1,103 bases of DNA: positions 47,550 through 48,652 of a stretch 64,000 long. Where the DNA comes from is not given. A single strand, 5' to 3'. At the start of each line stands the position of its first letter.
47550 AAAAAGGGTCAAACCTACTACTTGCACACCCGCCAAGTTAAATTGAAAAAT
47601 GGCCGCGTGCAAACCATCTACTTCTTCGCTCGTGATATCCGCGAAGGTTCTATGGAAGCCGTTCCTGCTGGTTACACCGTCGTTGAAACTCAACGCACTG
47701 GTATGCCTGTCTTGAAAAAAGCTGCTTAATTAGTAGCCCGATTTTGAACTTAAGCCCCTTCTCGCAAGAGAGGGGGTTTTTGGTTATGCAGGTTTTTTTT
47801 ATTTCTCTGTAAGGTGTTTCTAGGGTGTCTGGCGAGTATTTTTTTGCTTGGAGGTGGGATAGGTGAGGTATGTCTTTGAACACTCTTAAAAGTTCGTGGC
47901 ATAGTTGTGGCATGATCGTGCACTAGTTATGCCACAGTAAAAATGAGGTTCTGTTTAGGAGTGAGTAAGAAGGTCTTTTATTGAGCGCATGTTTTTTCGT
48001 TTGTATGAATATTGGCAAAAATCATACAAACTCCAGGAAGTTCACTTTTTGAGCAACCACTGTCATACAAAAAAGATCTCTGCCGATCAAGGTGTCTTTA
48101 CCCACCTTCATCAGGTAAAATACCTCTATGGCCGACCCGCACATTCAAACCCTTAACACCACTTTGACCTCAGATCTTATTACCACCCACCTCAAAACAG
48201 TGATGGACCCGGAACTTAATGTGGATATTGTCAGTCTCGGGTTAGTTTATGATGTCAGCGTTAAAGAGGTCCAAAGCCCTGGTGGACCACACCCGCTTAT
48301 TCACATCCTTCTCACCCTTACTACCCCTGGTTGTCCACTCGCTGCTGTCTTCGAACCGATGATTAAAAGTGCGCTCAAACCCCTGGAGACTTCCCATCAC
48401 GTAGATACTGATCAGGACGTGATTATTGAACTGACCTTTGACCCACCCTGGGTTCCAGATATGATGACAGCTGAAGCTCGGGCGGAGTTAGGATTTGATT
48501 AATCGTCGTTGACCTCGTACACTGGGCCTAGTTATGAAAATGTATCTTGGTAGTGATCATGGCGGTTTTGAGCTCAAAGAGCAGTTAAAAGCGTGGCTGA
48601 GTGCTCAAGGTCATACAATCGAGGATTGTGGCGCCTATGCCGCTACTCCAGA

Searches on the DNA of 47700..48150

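Call 74: search_rna_families(source=window, start=47700, end=48150, threshold=evalue, max_evalue=1)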
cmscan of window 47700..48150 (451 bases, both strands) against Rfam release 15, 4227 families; matches with E-value up to 1: 0.
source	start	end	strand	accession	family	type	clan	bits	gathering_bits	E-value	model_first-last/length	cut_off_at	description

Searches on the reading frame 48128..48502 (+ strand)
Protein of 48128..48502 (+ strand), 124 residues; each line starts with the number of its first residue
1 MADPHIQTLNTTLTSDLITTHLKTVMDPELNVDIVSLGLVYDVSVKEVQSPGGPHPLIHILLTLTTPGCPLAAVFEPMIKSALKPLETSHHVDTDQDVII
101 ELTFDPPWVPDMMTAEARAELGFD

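Call 55: find_encoding_contigs(protein=window:48128-48502:+, flank=10000, max_places=10)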
Protein window:48128-48502:+ (124 aa): 3 contigs read that carry it; 1 place shown.
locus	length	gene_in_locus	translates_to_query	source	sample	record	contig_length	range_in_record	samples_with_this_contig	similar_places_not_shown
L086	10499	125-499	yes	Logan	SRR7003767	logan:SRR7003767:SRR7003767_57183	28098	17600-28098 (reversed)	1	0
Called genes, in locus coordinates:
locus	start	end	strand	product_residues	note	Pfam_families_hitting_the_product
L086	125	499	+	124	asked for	PF01883:FeS_assembly_P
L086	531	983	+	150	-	PF02502:LacAB_rpiB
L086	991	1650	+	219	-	PF00834:Ribul_P_3_epim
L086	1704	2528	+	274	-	PF18306:LDcluster4, PF03641:Lysine_decarbox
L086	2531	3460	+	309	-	PF00294:PfkB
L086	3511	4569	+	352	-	PF07724:AAA_2 (weak), PF07728:AAA_5, PF00004:AAA, PF22667:Lon_lid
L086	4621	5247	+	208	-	PF03167:UDG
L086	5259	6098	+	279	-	-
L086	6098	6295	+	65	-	-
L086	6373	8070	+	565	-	PF00753:Lactamase_B, PF12706:Lactamase_B_2 (faint), PF22505:RNase_J_b_CASP, PF17770:RNase_J_C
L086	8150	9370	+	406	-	-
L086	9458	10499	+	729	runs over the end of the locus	PF17854:FtsK_alpha, PF01580:FtsK_SpoIIIE, PF09397:FtsK_gamma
